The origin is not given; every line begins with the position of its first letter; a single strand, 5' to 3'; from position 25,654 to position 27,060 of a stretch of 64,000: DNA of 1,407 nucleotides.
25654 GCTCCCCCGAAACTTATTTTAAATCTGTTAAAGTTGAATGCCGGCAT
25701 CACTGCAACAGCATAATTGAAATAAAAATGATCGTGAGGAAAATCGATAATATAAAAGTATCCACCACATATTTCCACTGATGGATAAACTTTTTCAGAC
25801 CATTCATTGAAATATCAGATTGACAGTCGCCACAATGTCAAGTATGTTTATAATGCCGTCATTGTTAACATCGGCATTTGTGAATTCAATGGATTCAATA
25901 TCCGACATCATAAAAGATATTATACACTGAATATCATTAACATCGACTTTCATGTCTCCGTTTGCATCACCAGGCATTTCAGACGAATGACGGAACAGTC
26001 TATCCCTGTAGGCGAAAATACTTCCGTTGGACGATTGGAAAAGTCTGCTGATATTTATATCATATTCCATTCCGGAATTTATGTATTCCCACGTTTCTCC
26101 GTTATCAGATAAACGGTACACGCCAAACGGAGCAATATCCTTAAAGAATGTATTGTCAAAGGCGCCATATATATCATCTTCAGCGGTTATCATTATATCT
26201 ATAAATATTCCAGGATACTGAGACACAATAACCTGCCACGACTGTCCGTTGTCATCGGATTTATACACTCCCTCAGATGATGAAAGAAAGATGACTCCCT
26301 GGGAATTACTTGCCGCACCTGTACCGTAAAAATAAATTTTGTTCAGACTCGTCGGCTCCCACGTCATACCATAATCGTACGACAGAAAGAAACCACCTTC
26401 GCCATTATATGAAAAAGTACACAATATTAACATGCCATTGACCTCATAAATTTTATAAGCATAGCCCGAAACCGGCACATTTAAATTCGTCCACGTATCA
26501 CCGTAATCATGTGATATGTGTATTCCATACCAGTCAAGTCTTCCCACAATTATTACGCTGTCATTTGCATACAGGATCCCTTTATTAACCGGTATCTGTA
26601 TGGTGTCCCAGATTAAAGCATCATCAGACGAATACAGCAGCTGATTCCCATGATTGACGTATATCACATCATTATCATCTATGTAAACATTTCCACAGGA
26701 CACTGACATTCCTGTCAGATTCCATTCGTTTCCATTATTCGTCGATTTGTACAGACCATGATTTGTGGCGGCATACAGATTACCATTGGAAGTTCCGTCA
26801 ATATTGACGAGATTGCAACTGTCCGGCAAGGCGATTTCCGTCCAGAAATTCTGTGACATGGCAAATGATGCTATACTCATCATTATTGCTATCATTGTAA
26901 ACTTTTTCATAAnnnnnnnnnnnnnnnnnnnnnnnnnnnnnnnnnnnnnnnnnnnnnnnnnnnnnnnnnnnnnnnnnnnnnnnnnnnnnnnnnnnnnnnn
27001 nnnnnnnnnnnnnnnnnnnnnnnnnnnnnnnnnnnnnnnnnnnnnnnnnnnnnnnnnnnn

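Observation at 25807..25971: Export paradox: dockerin occupies the C-terminal position where a T9SS sorting domain would be needed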

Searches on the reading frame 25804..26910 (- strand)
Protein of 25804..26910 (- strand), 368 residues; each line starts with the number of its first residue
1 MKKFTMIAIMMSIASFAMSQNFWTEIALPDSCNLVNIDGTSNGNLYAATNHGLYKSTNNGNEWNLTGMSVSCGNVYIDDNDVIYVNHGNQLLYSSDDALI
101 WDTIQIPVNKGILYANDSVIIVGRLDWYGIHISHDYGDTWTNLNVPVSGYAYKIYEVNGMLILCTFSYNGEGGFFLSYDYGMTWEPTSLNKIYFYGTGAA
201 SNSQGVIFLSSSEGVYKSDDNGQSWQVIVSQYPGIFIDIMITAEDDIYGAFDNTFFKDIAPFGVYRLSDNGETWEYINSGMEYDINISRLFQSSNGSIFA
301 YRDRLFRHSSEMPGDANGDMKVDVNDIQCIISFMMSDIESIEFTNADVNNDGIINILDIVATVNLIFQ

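Call 8: search_protein_families(library=pfam, proteins=[window:25804-26910:-], max_evalue=0.01)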
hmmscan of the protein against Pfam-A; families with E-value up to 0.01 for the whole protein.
window:25804-26910:- (368 aa): 4 families
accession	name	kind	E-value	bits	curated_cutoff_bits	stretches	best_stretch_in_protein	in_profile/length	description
PF15902.12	Sortilin-Vps10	-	2.4e-09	37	33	2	174-227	3-59/446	Sortilin, neurotensin receptor 3,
PF00404.24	Dockerin_1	-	3.7e-08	33.9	22.9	1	313-360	1-50/57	Dockerin type I domain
PF02012.26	BNR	-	1.5e-07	30.7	27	0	216-226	1-11/12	BNR/Asp-box repeat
PF19755.4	DUF6242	-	0.0087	16.4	29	0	42-101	152-217/217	Domain of unknown function (DUF6242)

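Call 9: search_protein_families(library=ncbifam, proteins=[window:25804-26910:-], max_evalue=0.1)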
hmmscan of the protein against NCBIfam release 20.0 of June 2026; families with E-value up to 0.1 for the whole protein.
window:25804-26910:- (368 aa): 2 families
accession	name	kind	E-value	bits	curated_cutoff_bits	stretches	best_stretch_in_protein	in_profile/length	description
NF045728.1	glycosyl_F510_1955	equivalog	7.3e-20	71.3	175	2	128-252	72-195/246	F510_1955 family glycosylhydrolase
NF010237.0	PRK13684.1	equivalog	3.6e-05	22.9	326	0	15-76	29-91/334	photosynthesis system II assembly factor Ycf48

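Call 14: search_solved_structures(query=window:25804-26910:-, max_evalue=1, show_alignments=2)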
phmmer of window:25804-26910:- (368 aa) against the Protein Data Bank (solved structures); distinct sequences matched with E-value up to 1: 25.
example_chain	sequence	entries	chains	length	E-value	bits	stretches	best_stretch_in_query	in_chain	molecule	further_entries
8t8r_A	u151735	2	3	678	4.7e-05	25.8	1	42-216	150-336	Sortilin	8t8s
6x48_A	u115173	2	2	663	5.1e-05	25.7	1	41-216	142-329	Sortilin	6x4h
3f6k_A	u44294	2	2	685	5.1e-05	25.7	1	41-216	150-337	Sortilin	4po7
6x3l_A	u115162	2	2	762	5.2e-05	25.6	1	42-216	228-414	Sortilin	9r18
4msl_A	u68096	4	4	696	5.3e-05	25.6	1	41-216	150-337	Sortilin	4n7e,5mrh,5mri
6eho_A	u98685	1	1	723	6.9e-05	25.2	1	41-216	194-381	Sortilin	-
9i0n_A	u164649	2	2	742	8e-05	25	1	42-216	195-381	Sortilin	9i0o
5znn_A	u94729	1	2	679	0.00072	21.9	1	47-216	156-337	Sortilin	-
5nmr_A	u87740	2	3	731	0.0011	21.3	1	44-216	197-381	Sortilin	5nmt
5nni_A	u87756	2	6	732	0.0011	21.3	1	44-216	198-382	Sortilin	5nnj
1sqj_A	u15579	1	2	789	0.0015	20.9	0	202-277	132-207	oligoxyloglucan reducing-end-specific cellobiohydrolase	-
2ebs_A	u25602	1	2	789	0.0015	20.9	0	202-277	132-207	Oligoxyloglucan reducing end-specific cellobiohydrolase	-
1daq_A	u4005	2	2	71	0.0059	18.9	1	309-360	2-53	ENDOGLUCANASE SS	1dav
2mte_A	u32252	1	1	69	0.0069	18.7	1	310-360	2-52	Cellulose 1,4-beta-cellobiosidase (reducing end) CelS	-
3b7f_A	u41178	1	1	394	0.0085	18.4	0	201-236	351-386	Glycosyl hydrolase, BNR repeat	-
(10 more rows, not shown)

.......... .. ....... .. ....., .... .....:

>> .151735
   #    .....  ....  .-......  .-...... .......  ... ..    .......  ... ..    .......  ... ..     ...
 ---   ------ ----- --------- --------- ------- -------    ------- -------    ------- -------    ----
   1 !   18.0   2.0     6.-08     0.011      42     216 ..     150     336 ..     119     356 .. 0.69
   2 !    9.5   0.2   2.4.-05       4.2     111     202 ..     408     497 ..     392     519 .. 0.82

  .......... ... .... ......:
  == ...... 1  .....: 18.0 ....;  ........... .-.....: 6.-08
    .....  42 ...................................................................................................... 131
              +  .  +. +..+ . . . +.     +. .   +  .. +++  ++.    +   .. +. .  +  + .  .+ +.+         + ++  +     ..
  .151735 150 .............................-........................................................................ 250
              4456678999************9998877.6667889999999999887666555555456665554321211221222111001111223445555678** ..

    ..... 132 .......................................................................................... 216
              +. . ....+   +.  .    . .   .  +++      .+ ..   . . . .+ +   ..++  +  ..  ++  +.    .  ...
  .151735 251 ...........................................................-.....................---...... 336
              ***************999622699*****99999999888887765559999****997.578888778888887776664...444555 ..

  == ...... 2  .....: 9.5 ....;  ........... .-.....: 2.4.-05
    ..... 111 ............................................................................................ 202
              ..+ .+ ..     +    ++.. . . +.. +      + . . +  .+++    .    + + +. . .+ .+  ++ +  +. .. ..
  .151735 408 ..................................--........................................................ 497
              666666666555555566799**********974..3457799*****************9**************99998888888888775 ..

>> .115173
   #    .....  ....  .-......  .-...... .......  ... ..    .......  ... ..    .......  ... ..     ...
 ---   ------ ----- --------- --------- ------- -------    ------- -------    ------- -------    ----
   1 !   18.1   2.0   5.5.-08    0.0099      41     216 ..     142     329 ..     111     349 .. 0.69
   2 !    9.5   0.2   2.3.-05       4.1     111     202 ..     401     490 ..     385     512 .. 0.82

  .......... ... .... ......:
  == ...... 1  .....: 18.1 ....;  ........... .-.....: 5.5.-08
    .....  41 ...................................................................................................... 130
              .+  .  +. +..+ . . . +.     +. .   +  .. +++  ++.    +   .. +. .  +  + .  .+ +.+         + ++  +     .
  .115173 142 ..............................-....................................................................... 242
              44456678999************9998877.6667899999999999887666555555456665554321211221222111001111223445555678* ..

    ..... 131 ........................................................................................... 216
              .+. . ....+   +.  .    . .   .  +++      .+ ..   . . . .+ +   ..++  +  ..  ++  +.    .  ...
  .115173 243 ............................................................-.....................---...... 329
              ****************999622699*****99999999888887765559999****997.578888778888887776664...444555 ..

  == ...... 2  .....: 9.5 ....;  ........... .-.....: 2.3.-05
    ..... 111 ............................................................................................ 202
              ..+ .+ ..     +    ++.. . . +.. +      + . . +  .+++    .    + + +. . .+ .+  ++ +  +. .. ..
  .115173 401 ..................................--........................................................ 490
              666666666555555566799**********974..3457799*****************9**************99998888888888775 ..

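Call 21: find_homologous_proteins(query=window:25804-26910:-)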
Query window:25804-26910:- (368 aa): 42 proteins with E <= 0.001 among 1429 candidates.
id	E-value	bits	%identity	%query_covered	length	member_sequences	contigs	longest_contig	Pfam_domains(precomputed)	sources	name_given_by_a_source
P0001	8.0e-222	754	91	100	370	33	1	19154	PF00404.25,PF25852.1,PF02012.27,PF15902.13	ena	-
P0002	6.8e-219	744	90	100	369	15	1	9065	PF00404.25,PF15899.12,PF25852.1,PF02012.27,PF15902.13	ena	-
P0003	6.0e-207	705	87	100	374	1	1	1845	PF00404.25,PF15899.12,PF25852.1,PF02012.27,PF15902.13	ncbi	-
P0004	5.5e-22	96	25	64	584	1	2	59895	PF07494.18,PF15899.12,PF20067.6,PF14870.13,PF02012.27,PF15902.13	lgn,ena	-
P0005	7.8e-18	83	27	84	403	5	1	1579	PF07494.18,PF18962.8,PF15899.12,PF25852.1,PF02012.27,PF15902.13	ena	-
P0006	1.1e-17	82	27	85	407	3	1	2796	PF07494.18,PF18962.8,PF02012.27,PF15902.13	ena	-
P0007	1.1e-17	82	32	83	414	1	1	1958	PF18962.8,PF02012.27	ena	-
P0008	4.4e-16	77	27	68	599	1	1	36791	PF10647.16,PF07494.18,PF15899.12,PF25852.1,PF13570.14,PF14870.13,PF06739.18,PF02012.27,PF15902.13,PF13088.13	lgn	-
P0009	7.2e-16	76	24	69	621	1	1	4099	PF18962.8,PF15899.12,PF25852.1,PF02012.27,PF15902.13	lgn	-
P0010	1.2e-15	76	28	76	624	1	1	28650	PF07494.18,PF25852.1,PF20067.6,PF13570.14,PF14870.13,PF15902.13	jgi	-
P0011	2.9e-15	74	29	71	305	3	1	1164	PF07494.18,PF25852.1,PF02012.27,PF15902.13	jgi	jgi:photosystem II stability/assembly factor-like uncharacterized protein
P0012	8.5e-15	73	26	73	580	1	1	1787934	PF15899.12,PF25852.1,PF02012.27,PF15902.13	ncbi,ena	-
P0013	3.3e-14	71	28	82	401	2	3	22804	PF07494.18,PF18962.8,PF25852.1,PF02012.27,PF15902.13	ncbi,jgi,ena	-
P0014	3.5e-14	71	25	54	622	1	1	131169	PF07494.18,PF18962.8,PF25852.1,PF14870.13,PF02012.27,PF15902.13,PF13088.13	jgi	jgi:photosystem II stability/assembly factor-like uncharacterized protein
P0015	3.4e-12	64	27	77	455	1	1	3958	PF18962.8,PF15899.12,PF25852.1,PF14870.13,PF02012.27,PF15902.13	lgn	-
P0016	7.4e-12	63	30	93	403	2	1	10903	PF18962.8,PF15899.12,PF25852.1,PF02012.27,PF15902.13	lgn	-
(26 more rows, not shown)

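Call 23: find_encoding_contigs(protein=P0001, flank=10000, max_places=4)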
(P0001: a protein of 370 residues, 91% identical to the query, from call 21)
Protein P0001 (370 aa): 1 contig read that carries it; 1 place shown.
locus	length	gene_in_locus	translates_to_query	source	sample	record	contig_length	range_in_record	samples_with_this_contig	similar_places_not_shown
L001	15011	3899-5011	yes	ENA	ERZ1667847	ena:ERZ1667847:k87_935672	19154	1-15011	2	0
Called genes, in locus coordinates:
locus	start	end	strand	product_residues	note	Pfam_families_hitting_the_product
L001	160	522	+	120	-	-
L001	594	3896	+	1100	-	PF13229:Beta_helix (faint), PF18962:Por_Secre_tail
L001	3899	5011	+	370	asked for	PF25852:DUF6242_C (weak), PF02012:BNR (faint), PF15902:Sortilin-Vps10 (faint), PF00404:Dockerin_1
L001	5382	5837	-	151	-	PF04246:RseC_MucC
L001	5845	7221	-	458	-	PF02878:PGM_PMM_I, PF02879:PGM_PMM_II, PF02880:PGM_PMM_III, PF00408:PGM_PMM_IV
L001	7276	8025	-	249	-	PF08501:Shikimate_dh_N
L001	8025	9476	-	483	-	PF13181:TPR_8 (faint), PF25063:ARM_TT21_C (faint), PF21033:RMD1-3 (faint), PF07719:TPR_2 (faint), PF12895:ANAPC3 (weak), PF13431:TPR_17 (weak), PF13432:TPR_16 (weak), PF14559:TPR_19 (weak), +12 more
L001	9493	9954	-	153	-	PF07610:DUF1573, PF22544:HYDIN_VesB_CFA65-like_Ig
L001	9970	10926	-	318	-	PF01029:NusB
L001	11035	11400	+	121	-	PF11680:DUF3276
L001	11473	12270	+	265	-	PF00142:Fer4_NifH (faint), PF01656:CbiA, PF02374:ArsA_ATPase (faint), PF06564:CBP_BcsQ, PF09140:MipZ, PF10609:ParA (weak), PF13614:AAA_31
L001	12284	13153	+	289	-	PF02195:ParB_N, PF17762:HTH_ParB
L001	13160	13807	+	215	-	PF18935:DUF5683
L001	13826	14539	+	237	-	PF01113:DapB_N, PF05173:DapB_C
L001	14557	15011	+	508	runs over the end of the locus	PF18936:DUF5684, PF10502:Peptidase_S26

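Call 39: search_protein_families(library=pfam, proteins=[P0005, P0007, P0013, P0016], max_evalue=0.01)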
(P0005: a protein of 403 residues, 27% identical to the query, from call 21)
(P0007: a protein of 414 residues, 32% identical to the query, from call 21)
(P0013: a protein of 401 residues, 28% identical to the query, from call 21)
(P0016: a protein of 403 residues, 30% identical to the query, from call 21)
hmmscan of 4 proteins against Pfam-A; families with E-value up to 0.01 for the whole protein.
P0005 (403 aa): 7 families
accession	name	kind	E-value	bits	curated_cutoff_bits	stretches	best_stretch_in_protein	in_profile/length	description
PF18962.6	Por_Secre_tail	-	2.1e-13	50.8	27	1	327-399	1-73/75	Secretion system C-terminal sorting domain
PF02012.26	BNR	-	1.9e-08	33.5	27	0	178-188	1-11/12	BNR/Asp-box repeat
PF15902.12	Sortilin-Vps10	-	4.5e-08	32.7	33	1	220-292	3-76/446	Sortilin, neurotensin receptor 3,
PF07494.17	Reg_prop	-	6.5e-07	29.2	20.4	0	191-213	1-23/24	Two component regulator propeller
PF15899.11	BNR_6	-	4.8e-06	26.6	27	0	93-105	2-14/14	BNR-Asp box repeat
PF13810.12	DUF4185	-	4e-05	23.4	39.5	0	262-321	127-198/309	Domain of unknown function (DUF4185)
PF24316.1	Tli3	-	0.0022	18.7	27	0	242-283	65-105/129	T6SS Tli3 immunity protein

P0007 (414 aa): 4 families
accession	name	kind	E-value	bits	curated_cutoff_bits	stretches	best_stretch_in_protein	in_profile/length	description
PF18962.6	Por_Secre_tail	-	1.2e-11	45.2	27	1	334-411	1-73/75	Secretion system C-terminal sorting domain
PF02012.26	BNR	-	1.7e-05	24.5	27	0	55-65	1-11/12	BNR/Asp-box repeat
PF15902.12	Sortilin-Vps10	-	3.7e-05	23.1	33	0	54-111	3-65/446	Sortilin, neurotensin receptor 3,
PF11589.14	DUF3244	-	0.0013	19.1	25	1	352-406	35-89/96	Domain of unknown function (DUF3244)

P0013 (401 aa): 6 families
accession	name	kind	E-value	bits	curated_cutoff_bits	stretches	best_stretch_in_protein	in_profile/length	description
PF18962.6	Por_Secre_tail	-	6e-14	52.5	27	1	325-397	1-73/75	Secretion system C-terminal sorting domain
PF07494.17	Reg_prop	-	5.3e-12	44.8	20.4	0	190-211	2-23/24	Two component regulator propeller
PF02012.26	BNR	-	1.5e-08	33.8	27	0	263-273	1-11/12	BNR/Asp-box repeat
PF15902.12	Sortilin-Vps10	-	1.1e-06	28.2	33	1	218-282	3-67/446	Sortilin, neurotensin receptor 3,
PF15899.11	BNR_6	-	0.0022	18.3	27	0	263-275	2-14/14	BNR-Asp box repeat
PF24316.1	Tli3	-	0.0088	16.8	27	0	240-281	65-105/129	T6SS Tli3 immunity protein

P0016 (403 aa): 6 families
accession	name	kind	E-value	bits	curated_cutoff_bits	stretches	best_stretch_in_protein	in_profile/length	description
PF18962.6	Por_Secre_tail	-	1.2e-10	42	27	1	327-401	1-75/75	Secretion system C-terminal sorting domain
PF02012.26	BNR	-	8.3e-10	37.6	27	0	228-239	1-12/12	BNR/Asp-box repeat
PF15902.12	Sortilin-Vps10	-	1.8e-09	37.3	33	0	59-111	3-59/446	Sortilin, neurotensin receptor 3,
PF15899.11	BNR_6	-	1.8e-09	37.2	27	0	141-152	3-14/14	BNR-Asp box repeat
PF07494.17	Reg_prop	-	0.00023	21.4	20.4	0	34-51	7-24/24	Two component regulator propeller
PF14870.12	PSII_BNR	-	0.0065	16.2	27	0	188-238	41-267/303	Photosynthesis system II assembly factor YCF48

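Call 44: find_encoding_contigs(protein=window:25804-26910:-, flank=3000, max_places=4)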
Protein window:25804-26910:- (368 aa): 3 contigs read that carry it; 3 places shown.
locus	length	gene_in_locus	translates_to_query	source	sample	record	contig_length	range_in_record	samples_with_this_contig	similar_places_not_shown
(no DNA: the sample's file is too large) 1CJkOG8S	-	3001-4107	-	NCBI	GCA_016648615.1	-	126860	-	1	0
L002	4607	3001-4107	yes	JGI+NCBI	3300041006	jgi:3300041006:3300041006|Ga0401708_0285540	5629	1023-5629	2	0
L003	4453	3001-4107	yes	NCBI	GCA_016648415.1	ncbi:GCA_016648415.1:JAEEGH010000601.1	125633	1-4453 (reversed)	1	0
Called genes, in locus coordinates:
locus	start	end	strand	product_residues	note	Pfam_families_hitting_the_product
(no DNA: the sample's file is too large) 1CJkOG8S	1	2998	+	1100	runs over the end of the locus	PF13229:Beta_helix (weak), PF18962:Por_Secre_tail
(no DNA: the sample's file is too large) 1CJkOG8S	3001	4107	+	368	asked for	PF25852:DUF6242_C (faint), PF02012:BNR (faint), PF15902:Sortilin-Vps10 (faint), PF00404:Dockerin_1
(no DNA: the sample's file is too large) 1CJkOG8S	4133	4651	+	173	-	?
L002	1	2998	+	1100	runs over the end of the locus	PF13229:Beta_helix (weak), PF18962:Por_Secre_tail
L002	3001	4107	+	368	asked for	PF25852:DUF6242_C (faint), PF02012:BNR (faint), PF15902:Sortilin-Vps10 (faint), PF00404:Dockerin_1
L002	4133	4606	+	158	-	?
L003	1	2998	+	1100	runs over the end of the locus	PF13229:Beta_helix (weak), PF18962:Por_Secre_tail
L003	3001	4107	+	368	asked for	PF25852:DUF6242_C (faint), PF02012:BNR (faint), PF15902:Sortilin-Vps10 (faint), PF00404:Dockerin_1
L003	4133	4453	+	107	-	?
